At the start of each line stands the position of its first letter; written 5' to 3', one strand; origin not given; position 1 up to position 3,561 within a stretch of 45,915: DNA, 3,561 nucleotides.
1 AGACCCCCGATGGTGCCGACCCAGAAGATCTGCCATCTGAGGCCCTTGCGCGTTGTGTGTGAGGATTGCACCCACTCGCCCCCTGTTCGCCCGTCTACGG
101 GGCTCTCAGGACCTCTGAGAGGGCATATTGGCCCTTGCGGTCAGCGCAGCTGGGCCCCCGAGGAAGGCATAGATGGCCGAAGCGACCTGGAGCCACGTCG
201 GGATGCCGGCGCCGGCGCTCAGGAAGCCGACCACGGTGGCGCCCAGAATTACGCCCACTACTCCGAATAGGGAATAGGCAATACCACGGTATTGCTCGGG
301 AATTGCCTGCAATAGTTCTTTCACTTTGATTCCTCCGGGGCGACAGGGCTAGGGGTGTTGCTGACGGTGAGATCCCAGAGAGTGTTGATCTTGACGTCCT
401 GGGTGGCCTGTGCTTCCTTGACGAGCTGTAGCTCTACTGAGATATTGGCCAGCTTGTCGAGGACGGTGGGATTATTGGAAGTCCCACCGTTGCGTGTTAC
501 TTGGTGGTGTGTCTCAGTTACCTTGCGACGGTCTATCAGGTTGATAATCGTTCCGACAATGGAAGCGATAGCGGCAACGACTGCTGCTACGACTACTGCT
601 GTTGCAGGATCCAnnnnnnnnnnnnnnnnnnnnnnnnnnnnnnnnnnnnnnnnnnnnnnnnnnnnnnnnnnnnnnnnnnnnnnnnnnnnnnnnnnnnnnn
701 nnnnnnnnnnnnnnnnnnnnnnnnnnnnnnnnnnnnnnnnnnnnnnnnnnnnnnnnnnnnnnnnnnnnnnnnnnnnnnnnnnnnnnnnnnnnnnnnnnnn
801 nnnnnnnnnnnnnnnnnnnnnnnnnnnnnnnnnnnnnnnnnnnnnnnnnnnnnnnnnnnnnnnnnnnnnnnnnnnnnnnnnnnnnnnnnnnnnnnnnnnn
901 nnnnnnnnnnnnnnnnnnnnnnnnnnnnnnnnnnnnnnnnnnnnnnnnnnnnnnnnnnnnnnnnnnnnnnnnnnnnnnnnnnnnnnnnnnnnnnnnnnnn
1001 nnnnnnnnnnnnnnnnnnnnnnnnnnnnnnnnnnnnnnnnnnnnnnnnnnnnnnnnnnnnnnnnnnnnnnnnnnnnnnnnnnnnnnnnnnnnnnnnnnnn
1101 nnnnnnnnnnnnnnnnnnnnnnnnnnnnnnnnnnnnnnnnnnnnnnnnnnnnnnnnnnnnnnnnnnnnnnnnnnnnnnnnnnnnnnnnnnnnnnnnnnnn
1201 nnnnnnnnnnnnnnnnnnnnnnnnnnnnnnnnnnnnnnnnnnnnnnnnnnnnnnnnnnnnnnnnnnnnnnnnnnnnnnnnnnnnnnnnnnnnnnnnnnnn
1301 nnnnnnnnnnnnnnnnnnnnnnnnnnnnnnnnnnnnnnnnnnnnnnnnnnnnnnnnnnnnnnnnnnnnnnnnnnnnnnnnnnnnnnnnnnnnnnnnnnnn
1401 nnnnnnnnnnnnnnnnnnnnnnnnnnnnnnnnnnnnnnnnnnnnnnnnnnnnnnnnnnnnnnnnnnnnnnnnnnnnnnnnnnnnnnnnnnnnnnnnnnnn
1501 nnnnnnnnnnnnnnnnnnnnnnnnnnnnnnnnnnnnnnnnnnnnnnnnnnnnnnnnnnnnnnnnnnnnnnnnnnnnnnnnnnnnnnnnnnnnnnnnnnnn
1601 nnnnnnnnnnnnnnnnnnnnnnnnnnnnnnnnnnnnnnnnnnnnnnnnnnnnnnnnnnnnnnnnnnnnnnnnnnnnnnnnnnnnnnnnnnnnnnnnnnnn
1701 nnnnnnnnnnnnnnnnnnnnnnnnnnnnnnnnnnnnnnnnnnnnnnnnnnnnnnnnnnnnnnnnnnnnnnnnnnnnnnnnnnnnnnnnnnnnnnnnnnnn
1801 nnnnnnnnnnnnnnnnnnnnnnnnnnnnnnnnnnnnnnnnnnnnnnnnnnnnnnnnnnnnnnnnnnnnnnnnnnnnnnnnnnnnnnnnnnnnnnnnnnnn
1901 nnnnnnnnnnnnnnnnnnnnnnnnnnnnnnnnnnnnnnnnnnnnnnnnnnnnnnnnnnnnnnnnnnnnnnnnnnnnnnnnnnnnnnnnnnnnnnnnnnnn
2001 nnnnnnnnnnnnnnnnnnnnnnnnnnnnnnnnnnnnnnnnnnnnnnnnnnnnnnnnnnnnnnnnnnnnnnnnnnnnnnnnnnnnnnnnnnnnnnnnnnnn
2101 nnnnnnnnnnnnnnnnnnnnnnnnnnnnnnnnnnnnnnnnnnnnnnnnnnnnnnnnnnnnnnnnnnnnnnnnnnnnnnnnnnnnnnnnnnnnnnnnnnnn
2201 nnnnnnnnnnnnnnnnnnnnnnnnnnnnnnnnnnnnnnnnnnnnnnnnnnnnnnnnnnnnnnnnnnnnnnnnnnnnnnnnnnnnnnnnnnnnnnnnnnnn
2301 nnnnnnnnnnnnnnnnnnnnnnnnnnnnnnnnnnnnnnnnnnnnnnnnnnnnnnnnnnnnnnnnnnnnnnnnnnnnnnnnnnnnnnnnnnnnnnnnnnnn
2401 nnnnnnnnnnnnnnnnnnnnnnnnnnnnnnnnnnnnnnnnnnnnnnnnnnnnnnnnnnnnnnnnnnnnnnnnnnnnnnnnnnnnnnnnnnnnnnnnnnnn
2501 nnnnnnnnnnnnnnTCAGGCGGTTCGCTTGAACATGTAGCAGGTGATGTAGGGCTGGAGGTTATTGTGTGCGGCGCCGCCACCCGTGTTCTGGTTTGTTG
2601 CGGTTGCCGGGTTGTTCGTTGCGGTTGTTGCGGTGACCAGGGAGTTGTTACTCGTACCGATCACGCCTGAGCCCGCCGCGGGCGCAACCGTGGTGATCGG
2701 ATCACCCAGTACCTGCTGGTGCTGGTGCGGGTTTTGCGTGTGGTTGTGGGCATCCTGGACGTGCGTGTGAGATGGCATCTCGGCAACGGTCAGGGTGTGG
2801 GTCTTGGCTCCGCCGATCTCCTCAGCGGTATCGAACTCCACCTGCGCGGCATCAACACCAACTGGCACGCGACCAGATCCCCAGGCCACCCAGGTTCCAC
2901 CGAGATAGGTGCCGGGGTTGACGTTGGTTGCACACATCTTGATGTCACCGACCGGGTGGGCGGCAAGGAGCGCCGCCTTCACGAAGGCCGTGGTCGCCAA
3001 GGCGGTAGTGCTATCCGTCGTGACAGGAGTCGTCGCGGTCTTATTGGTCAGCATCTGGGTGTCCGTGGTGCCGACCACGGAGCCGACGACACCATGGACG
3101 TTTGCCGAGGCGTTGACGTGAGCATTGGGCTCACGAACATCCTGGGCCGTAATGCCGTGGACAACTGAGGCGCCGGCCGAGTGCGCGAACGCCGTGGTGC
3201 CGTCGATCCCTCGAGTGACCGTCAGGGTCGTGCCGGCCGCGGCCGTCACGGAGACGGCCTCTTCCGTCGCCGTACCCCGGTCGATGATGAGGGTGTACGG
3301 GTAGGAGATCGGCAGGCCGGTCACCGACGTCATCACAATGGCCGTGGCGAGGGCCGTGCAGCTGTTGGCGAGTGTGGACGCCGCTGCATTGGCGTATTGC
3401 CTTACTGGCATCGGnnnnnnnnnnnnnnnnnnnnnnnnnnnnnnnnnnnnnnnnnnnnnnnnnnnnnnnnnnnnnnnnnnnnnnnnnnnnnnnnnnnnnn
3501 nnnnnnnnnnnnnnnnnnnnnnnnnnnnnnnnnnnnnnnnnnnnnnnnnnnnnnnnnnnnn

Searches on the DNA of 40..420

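Call 72: search_rna_families(source=window, start=40, end=420, threshold=evalue, max_evalue=1, show_alignments=1)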
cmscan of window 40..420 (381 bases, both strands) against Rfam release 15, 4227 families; matches with E-value up to 1: 0.
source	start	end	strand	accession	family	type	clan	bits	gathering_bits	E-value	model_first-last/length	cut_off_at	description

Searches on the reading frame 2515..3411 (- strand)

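Call 12: search_protein_families(library=phrogs, proteins=[window:2515-3411:-], max_evalue=0.001)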
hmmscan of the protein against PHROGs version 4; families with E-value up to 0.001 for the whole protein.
window:2515-3411:- (298 aa): 12 families
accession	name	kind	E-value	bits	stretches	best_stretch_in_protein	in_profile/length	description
phrog_12150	-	unknown function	2.6e-37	129.8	1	1-131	1-132/477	-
phrog_38058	-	tail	4.7e-33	115.4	1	2-144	9-174/708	tail fiber protein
phrog_24267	-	unknown function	2.7e-28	100.4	2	148-227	140-219/266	-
phrog_5717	-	tail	1.3e-20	74.3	1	56-298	904-1150/1150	tail protein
phrog_8469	-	tail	3.7e-18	66.9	1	6-297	5-301/303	tail fiber protein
phrog_6465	-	tail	4.4e-16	60.3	1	118-298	89-281/281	tail protein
phrog_9116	-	tail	4.7e-15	56.3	1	180-291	116-205/455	tail protein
phrog_8763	-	tail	2.5e-14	53.4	1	179-293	619-744/1024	tail protein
phrog_20878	-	tail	9e-11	42.8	1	126-298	192-365/365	tail fiber protein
phrog_23837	-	head and packaging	3.7e-10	40.3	1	4-141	7-145/507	virion structural protein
phrog_958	-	tail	2e-06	27.4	1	111-297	421-605/606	baseplate wedge subunit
phrog_6427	-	unknown function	7.7e-06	25.6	1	4-126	4-141/675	-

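Call 13: search_protein_families(library=pfam, proteins=[window:2515-3411:-], max_evalue=0.01)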
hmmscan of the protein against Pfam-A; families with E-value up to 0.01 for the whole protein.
window:2515-3411:- (298 aa): 1 family
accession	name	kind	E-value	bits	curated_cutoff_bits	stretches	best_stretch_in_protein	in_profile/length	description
PF21939.1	Gp10_C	-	4.2e-26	93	27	1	151-297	5-139/139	Baseplate structural protein Gp10, C-terminal domain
